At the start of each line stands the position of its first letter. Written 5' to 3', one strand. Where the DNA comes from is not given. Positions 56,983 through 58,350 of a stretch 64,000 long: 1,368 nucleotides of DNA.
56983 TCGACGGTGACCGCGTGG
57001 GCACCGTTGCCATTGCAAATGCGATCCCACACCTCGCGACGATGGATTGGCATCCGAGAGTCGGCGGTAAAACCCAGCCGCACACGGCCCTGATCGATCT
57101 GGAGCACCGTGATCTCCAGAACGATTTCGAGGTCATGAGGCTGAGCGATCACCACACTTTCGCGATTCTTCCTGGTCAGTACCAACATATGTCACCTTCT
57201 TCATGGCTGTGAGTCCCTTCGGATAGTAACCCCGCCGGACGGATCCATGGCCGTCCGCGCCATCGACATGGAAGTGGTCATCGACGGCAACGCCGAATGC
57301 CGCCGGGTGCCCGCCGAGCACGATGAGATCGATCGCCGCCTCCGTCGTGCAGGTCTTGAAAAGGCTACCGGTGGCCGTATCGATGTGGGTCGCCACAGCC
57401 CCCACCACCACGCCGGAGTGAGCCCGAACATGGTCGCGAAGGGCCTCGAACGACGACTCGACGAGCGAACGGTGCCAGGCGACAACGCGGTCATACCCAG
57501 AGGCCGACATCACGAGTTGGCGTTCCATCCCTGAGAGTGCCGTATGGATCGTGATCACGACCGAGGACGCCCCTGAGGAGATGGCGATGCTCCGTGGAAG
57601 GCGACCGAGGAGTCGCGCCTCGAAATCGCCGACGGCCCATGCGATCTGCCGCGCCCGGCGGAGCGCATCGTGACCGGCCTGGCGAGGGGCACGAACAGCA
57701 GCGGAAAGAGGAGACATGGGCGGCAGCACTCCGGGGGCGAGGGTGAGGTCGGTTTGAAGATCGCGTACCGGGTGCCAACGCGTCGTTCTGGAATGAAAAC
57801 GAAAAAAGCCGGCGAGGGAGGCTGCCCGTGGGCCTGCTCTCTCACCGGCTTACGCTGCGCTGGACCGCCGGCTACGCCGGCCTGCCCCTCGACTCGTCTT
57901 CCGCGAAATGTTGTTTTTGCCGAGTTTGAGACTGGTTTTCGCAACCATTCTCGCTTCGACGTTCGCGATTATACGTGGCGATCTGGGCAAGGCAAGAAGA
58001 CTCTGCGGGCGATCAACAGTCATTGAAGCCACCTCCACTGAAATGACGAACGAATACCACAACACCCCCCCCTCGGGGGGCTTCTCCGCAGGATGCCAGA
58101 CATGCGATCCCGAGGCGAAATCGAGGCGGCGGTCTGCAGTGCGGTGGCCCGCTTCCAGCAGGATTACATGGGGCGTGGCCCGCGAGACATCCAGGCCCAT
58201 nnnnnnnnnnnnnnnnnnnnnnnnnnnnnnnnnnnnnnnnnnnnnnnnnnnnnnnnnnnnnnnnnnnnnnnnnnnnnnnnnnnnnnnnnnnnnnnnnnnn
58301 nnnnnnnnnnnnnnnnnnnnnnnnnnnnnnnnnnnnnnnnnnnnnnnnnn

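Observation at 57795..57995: Perfect -10 promoter, 32-codon basic sORF and strong terminator directly upstream of the csrA operon: a leader-peptide attenuator or small RNA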

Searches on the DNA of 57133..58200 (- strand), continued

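Call 72: search_with_rna_model(model_id=R1, sources=[L001, L005, L007, L010, L013, L015, L017, L020, L022, L023, L024, L025, L026, L027, L028, L029, L030, L031, L032, L033, L034, L035, L036, L037, L038, L039, L040, L042, L043, L044, L045, L046, L047, L048, L051, L052, L053, L054, L055, L056, L057, L058, L060, L065, L067, L069, L073, L074, L076, L077, L078, L079, L080, L081, L082, L083, L085, L087, L089, L090, L094, L097, L098, L100, L101, L103, L105, L108, L109, L113, L115, L116, L121, L127, L128, L129, L130, L132, L133, L134, L136, L137, L138, L140, L142, L095, L096, L099, L088, L092, L110, L112, L120, L123, L135, L139, L141], max_evalue=0.1)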
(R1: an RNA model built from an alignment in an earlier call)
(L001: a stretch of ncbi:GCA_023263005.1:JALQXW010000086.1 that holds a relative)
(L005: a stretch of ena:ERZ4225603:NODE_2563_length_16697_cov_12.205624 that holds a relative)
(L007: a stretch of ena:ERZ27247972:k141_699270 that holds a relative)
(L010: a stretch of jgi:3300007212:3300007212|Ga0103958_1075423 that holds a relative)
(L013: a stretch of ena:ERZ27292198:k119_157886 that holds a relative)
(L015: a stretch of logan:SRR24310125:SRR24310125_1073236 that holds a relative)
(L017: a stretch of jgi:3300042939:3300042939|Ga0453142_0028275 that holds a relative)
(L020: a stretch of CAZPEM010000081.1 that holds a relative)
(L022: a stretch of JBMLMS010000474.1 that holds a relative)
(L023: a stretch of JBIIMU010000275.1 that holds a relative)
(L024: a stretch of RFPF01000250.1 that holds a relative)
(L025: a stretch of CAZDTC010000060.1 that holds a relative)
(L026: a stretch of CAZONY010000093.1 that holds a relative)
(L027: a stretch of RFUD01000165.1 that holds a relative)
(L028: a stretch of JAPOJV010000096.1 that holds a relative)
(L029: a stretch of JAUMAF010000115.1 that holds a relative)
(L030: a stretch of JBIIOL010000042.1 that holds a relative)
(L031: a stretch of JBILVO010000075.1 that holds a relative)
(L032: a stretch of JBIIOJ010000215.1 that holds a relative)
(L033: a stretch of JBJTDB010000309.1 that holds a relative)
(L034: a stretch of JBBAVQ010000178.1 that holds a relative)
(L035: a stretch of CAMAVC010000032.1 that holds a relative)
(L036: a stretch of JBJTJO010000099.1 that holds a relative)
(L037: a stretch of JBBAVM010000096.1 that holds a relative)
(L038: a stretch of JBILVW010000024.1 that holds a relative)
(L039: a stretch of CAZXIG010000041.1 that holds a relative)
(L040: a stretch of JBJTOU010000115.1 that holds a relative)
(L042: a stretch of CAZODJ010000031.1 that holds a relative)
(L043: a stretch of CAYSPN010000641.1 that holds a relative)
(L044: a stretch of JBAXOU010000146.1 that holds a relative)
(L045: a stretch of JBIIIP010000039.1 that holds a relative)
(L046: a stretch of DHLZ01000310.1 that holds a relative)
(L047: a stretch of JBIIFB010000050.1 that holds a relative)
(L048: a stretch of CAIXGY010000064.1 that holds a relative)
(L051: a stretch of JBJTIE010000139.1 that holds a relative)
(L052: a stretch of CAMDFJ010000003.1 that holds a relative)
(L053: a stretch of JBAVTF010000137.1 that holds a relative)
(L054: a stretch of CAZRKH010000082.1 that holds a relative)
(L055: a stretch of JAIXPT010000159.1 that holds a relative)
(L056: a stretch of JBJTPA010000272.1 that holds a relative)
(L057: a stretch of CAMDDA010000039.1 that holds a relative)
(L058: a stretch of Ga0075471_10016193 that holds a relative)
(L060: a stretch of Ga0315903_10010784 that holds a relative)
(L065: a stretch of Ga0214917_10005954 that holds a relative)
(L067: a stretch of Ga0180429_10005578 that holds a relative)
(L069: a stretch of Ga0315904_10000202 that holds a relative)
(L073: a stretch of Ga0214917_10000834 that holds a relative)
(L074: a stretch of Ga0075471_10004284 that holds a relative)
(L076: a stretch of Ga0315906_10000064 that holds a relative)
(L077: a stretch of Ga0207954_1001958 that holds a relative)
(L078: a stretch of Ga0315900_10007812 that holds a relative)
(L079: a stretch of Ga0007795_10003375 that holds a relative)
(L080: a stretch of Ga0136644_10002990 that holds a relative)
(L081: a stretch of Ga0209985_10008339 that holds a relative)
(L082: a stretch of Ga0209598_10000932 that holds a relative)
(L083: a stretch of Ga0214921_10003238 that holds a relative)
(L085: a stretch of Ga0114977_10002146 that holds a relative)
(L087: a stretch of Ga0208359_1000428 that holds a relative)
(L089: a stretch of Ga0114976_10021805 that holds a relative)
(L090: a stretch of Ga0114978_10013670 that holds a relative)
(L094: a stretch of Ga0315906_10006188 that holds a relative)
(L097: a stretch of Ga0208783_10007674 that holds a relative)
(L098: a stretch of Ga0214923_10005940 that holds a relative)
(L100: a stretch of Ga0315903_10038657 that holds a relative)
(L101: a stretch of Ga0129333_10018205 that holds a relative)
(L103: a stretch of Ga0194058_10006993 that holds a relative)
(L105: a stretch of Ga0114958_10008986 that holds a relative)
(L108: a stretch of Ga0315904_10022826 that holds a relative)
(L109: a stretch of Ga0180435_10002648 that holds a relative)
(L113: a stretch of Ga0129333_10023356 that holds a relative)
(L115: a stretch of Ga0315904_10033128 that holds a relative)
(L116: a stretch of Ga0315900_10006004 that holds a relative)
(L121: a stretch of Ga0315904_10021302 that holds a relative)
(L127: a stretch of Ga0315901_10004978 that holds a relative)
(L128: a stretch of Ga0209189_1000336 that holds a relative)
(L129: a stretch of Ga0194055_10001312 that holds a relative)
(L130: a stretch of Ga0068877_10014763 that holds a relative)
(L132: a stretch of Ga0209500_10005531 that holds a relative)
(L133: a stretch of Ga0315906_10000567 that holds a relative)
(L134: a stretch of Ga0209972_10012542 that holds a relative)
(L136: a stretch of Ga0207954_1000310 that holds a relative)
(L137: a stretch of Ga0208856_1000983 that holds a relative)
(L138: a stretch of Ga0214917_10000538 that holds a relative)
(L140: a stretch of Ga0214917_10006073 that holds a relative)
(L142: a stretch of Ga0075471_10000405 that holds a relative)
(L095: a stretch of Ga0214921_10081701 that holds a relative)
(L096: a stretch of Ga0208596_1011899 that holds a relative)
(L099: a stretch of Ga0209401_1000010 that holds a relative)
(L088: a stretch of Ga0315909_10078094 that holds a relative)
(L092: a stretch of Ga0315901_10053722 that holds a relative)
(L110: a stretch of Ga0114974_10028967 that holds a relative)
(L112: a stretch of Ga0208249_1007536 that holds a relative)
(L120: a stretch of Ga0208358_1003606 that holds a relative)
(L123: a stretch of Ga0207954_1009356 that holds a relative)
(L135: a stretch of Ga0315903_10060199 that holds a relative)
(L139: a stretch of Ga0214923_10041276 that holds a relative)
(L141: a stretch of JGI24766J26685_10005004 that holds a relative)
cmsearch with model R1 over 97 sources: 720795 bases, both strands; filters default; matches with E-value up to 0.1: 208.
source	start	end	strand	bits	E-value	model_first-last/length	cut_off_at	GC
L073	2902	3013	-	130.3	7.9e-39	1-111/111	no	0.64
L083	12436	12546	+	129.6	1.4e-38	1-111/111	no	0.63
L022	1369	1479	-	129.4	1.6e-38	1-111/111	no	0.64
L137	1655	1765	-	129.4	1.6e-38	1-111/111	no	0.64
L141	2322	2432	+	129.4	1.6e-38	1-111/111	no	0.64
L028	7556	7667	+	129.2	1.8e-38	1-111/111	no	0.64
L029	4593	4703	+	128.4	3.3e-38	1-111/111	no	0.64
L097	4576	4686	+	127.6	6.1e-38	1-111/111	no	0.64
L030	4137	4244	+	127.4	6.7e-38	1-111/111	no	0.63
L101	1193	1304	-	127.3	7.3e-38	1-111/111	no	0.68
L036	948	1059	+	127.2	7.7e-38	1-111/111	no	0.66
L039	6645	6755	+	127.1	8.4e-38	1-111/111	no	0.66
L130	2000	2110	+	127.1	8.4e-38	1-111/111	no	0.66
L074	1858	1969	-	127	9.1e-38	1-111/111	no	0.64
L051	3025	3135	-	126.7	1.2e-37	1-111/111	no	0.66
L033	1476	1585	-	126.2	1.6e-37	1-111/111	no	0.63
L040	2055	2164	-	126.1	1.7e-37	1-111/111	no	0.63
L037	1614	1724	+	126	1.9e-37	1-111/111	no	0.65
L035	6652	6764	+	126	1.9e-37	1-111/111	no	0.63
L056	6420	6532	+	126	2e-37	1-111/111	no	0.68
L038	5260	5370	-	125.6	2.7e-37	1-111/111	no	0.64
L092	957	1067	+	125.6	2.7e-37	1-111/111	no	0.64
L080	11140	11251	+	125.4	2.9e-37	1-111/111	no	0.65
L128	5551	5662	+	125.4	2.9e-37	1-111/111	no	0.65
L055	4264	4375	+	125.3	3.2e-37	1-111/111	no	0.64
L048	1222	1334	+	124.8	4.5e-37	1-111/111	no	0.67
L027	1680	1791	+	124.5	6e-37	1-111/111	no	0.65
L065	8622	8733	-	124.5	6e-37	1-111/111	no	0.65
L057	7312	7422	+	124.3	6.6e-37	1-111/111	no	0.61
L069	2223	2333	+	124.2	7.2e-37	1-111/111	no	0.65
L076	3149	3259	+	124.2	7.2e-37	1-111/111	no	0.65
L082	8648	8758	+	123.8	9.8e-37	1-111/111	no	0.59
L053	7893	8000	-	122.9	1.9e-36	5-111/111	5'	0.66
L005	2826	2935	+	122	3.5e-36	1-111/111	no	0.65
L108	3641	3750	-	122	3.7e-36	1-111/111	no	0.65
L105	2562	2671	-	121.7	4.4e-36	1-111/111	no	0.63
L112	2893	3002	+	121.7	4.4e-36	1-111/111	no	0.63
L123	2693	2802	+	121.7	4.4e-36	1-111/111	no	0.63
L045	4621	4729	-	121.7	4.5e-36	1-111/111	no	0.66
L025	952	1063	-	121.1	7.2e-36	1-111/111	no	0.66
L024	332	443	-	121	7.8e-36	1-111/111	no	0.66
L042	2589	2697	+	120.9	8e-36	1-111/111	no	0.61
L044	2233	2342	-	120.9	8.2e-36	1-111/111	no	0.62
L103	2746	2855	-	120.9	8.2e-36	1-111/111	no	0.62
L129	5814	5923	-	120.9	8.2e-36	1-111/111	no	0.62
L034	4629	4738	+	120.7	9.3e-36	1-111/111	no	0.65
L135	1809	1918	+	120.7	9.3e-36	1-111/111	no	0.65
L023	1581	1690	-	120.7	9.9e-36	1-111/111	no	0.65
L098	1814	1925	-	120.6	9.9e-36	1-111/111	no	0.66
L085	11106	11215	+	120.5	1.1e-35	1-111/111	no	0.6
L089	3284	3393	-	120.5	1.1e-35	1-111/111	no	0.6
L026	7359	7467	+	120.4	1.2e-35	1-111/111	no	0.62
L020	5371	5482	+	119.9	1.7e-35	1-111/111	no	0.63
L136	5107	5216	-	119.7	2e-35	1-111/111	no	0.62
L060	4765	4874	+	119.6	2.2e-35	1-111/111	no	0.66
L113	5282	5391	+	119.6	2.2e-35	1-111/111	no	0.66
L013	2830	2939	+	119.2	2.9e-35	1-111/111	no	0.67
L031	1877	1986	+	119.1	3.2e-35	1-111/111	no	0.65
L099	1469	1578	-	119.1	3.2e-35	1-111/111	no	0.65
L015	2059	2168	+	118.9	3.7e-35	1-111/111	no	0.66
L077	4060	4169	+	118.6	4.6e-35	1-111/111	no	0.61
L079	2543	2652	-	118.6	4.6e-35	1-111/111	no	0.61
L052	3372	3483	+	118.5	4.9e-35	1-111/111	no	0.61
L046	2638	2749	+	118.2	6.2e-35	1-111/111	no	0.66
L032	1457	1568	-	118.1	6.4e-35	1-111/111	no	0.63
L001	2370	2479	+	118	6.9e-35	1-111/111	no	0.64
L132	7464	7576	-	117.5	1e-34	1-111/111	no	0.58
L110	1485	1597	+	117.5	1e-34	1-111/111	no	0.58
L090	1476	1588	+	117.5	1e-34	1-111/111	no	0.58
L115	3211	3320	-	117.4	1.1e-34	1-111/111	no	0.65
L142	9970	10080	+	117.2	1.2e-34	1-111/111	no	0.64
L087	4682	4798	+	116.7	1.8e-34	1-111/111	no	0.65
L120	2183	2299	+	116.7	1.8e-34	1-111/111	no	0.65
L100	2705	2821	-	116.2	2.6e-34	1-111/111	no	0.63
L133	674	790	+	116.2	2.6e-34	1-111/111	no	0.63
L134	2796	2912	+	116.2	2.6e-34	1-111/111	no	0.63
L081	881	997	-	115.8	3.6e-34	1-111/111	no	0.63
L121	5595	5711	+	115.8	3.6e-34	1-111/111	no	0.63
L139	1130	1246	-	115.7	3.7e-34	1-111/111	no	0.61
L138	3525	3635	-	114.9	7e-34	1-111/111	no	0.68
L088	1433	1543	+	114.9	7.1e-34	1-111/111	no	0.67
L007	2835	2944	+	114.1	1.2e-33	1-111/111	no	0.66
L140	10911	11020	-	114.1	1.2e-33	1-111/111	no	0.66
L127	2264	2381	+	113.5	2e-33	1-111/111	no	0.66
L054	4745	4857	-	112.7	3.6e-33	1-111/111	no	0.66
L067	8156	8268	-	112.7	3.6e-33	1-111/111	no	0.66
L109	4438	4550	+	112.7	3.6e-33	1-111/111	no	0.66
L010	2842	2951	+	111.5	8.4e-33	1-111/111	no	0.6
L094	2935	3051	-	111.3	9.8e-33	1-111/111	no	0.63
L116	1598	1714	-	111.3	9.8e-33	1-111/111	no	0.63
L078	3183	3299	-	110.2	2.3e-32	1-111/111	no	0.65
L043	8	118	+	106.8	2.6e-31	1-111/111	no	0.6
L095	252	362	+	105.2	9.2e-31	1-111/111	no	0.63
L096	1291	1401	-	104.3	1.7e-30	1-111/111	no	0.61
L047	2198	2308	+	104.1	2.1e-30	1-111/111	no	0.6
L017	1365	1476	+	97.3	3.1e-28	1-111/111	no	0.67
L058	1385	1491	-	91.8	1.8e-26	1-111/111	no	0.64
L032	5556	5666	-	57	2.5e-15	1-111/111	no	0.68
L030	1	103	+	55.2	9.8e-15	8-111/111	5'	0.61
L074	5858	5968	-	54.6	1.5e-14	1-111/111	no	0.66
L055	49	159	+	52.1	9.2e-14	1-111/111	no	0.68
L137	5921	6031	-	51.5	1.5e-13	1-111/111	no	0.65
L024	4284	4394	-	50.9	2.3e-13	1-111/111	no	0.66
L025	5166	5276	-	46.7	5e-12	1-111/111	no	0.68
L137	7116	7222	-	40.1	6.6e-10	1-111/111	no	0.67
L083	8139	8245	+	37.9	3.3e-09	1-111/111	no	0.68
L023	1572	1634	+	35.2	2.4e-08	1-111/111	no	0.6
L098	6081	6189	-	34.9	3e-08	1-111/111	no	0.72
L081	836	934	+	34.8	3.3e-08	1-111/111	no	0.63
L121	5658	5756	-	34.8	3.3e-08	1-111/111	no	0.63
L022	5656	5762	-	34.7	3.5e-08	1-111/111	no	0.66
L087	4745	4838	-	34.5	4.2e-08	1-111/111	no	0.65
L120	2246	2339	-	34.5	4.2e-08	1-111/111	no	0.65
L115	3172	3264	+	34.1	5.5e-08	1-111/111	no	0.62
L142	10027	10128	-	34.1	5.7e-08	1-111/111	no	0.65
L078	3139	3236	+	34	5.9e-08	1-111/111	no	0.66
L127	2328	2409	-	33.7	7.5e-08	1-111/111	no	0.65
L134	2859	2957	-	33.6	8e-08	1-111/111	no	0.64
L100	2660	2758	+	33.6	8e-08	1-111/111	no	0.64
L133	737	835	-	33.6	8e-08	1-111/111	no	0.64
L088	1490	1584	-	33.6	8.2e-08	1-111/111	no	0.63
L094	2897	2988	+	33.1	1.1e-07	1-111/111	no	0.61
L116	1560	1651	+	33.1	1.1e-07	1-111/111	no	0.61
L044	2224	2286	+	32.2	2.3e-07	1-111/111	no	0.56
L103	2737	2799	+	32.2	2.3e-07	1-111/111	no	0.56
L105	2553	2615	+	32.2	2.3e-07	1-111/111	no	0.56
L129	5805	5867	+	32.2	2.3e-07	1-111/111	no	0.56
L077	4116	4213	-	31.9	2.7e-07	1-111/111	no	0.57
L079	2499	2596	+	31.9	2.7e-07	1-111/111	no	0.57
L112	2949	3011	-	31.7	3.1e-07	1-111/111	no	0.57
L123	2749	2811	-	31.7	3.1e-07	1-111/111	no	0.57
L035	2380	2487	+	31.7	3.3e-07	1-111/111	no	0.67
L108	3602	3694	+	31.6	3.4e-07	1-111/111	no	0.65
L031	1933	2035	-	31.6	3.4e-07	1-111/111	no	0.64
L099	1419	1522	+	31.5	3.8e-07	1-111/111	no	0.64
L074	7053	7160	-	31.5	3.9e-07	1-111/111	no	0.68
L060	4821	4883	-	31.2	4.7e-07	1-111/111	no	0.63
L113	5338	5400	-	31.2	4.7e-07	1-111/111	no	0.63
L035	6711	6799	-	30.9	5.9e-07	1-111/111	no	0.63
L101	1141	1246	+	30.5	7.9e-07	1-111/111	no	0.65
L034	4685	4763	-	30.3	8.9e-07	1-111/111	no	0.58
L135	1865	1943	-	30.3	8.9e-07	1-111/111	no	0.58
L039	6702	6810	-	30.1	1e-06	1-111/111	no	0.63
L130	2057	2165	-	30.1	1e-06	1-111/111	no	0.63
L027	1738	1817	-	30.1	1.1e-06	1-111/111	no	0.65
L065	8596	8675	+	30.1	1.1e-06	1-111/111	no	0.65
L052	3430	3508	-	29.8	1.3e-06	1-111/111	no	0.58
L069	2280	2386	-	29.8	1.3e-06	1-111/111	no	0.6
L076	3206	3312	-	29.8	1.3e-06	1-111/111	no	0.6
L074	1797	1911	+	29.6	1.6e-06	1-111/111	no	0.64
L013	2886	2977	-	29.4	1.8e-06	1-111/111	no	0.65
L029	4650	4738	-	29.3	1.8e-06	1-111/111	no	0.58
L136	5092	5160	+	29.1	2.2e-06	1-111/111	no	0.59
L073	2848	2955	+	29.1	2.2e-06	1-111/111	no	0.6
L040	2034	2108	+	29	2.3e-06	1-111/111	no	0.65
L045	4601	4674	+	28.9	2.5e-06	1-111/111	no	0.65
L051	3016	3078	+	28.6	3.1e-06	1-111/111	no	0.62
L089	3260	3337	+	28.6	3.1e-06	1-111/111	no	0.6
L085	11162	11239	-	28.6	3.1e-06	1-111/111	no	0.6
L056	6479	6579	-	28.6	3.1e-06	1-111/111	no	0.64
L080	11198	11310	-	28.6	3.2e-06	1-111/111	no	0.67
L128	5609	5721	-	28.6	3.2e-06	1-111/111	no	0.67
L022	1350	1422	+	28.5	3.4e-06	1-111/111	no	0.62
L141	2379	2451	-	28.5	3.4e-06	1-111/111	no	0.62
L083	12493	12565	-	28.5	3.4e-06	1-111/111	no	0.62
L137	1629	1708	+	28.5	3.4e-06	1-111/111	no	0.64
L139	1104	1183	+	28.5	3.4e-06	1-111/111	no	0.61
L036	1006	1088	-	28.3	4.1e-06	1-111/111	no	0.64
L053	7837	7946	+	28.2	4.3e-06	1-111/111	no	0.58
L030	4191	4307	-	28.2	4.4e-06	1-111/111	no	0.64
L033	1455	1529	+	28.1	4.5e-06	1-111/111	no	0.67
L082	8705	8841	-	28.1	4.6e-06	1-111/111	no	0.61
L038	5218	5313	+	28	4.9e-06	1-111/111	no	0.6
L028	7614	7722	-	28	5.1e-06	1-111/111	no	0.59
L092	1014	1109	-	27.9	5.2e-06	1-111/111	no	0.61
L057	7369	7476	-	27.8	5.7e-06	1-111/111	no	0.63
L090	1534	1607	-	27.5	6.9e-06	1-111/111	no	0.51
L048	1281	1378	-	27.4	7.8e-06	1-111/111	no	0.62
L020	5429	5528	-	27.3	8.4e-06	1-111/111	no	0.64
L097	4633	4711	-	27.2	8.9e-06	1-111/111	no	0.56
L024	301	385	+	27.2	9.2e-06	1-111/111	no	0.65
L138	3500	3578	+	26.9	1.1e-05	1-111/111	no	0.65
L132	7445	7518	+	26.8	1.2e-05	1-111/111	no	0.53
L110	1543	1616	-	26.8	1.2e-05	1-111/111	no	0.53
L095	309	381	-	26.8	1.2e-05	1-111/111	no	0.6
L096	1261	1344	+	26.5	1.5e-05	1-111/111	no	0.58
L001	2426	2488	-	26.1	2e-05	1-111/111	no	0.59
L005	2882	2959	-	26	2.1e-05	1-111/111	no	0.6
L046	2696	2778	-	26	2.2e-05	1-111/111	no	0.66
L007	2891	3004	-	26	2.2e-05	1-111/111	no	0.65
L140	10851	10964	+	26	2.2e-05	1-111/111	no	0.65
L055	4322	4394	-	25.7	2.8e-05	1-111/111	no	0.6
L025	892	1005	+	25.4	3.4e-05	1-111/111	no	0.62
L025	6381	6488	-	25.1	4.3e-05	1-111/111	no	0.67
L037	1671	1743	-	25.1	4.4e-05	1-111/111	no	0.64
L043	65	138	-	24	9.8e-05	1-111/111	no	0.61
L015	2115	2183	-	23.9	0.0001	1-111/111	no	0.64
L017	1422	1492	-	23.7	0.00012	1-111/111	no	0.61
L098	1788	1867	+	23.2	0.00017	1-111/111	no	0.65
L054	4722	4798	+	23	0.00019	1-111/111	no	0.6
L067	8133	8209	+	23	0.00019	1-111/111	no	0.6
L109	4497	4573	-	23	0.00019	1-111/111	no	0.6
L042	2644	2728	-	23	0.0002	1-111/111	no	0.65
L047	2255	2373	-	22.6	0.00027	1-111/111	no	0.54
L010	2898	3005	-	22.5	0.00029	1-111/111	no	0.66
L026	7414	7488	-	22.2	0.00036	1-111/111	no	0.61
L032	1428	1510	+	20.2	0.0016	1-111/111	no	0.64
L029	2207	2303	-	18.1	0.0076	1-111/111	no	0.7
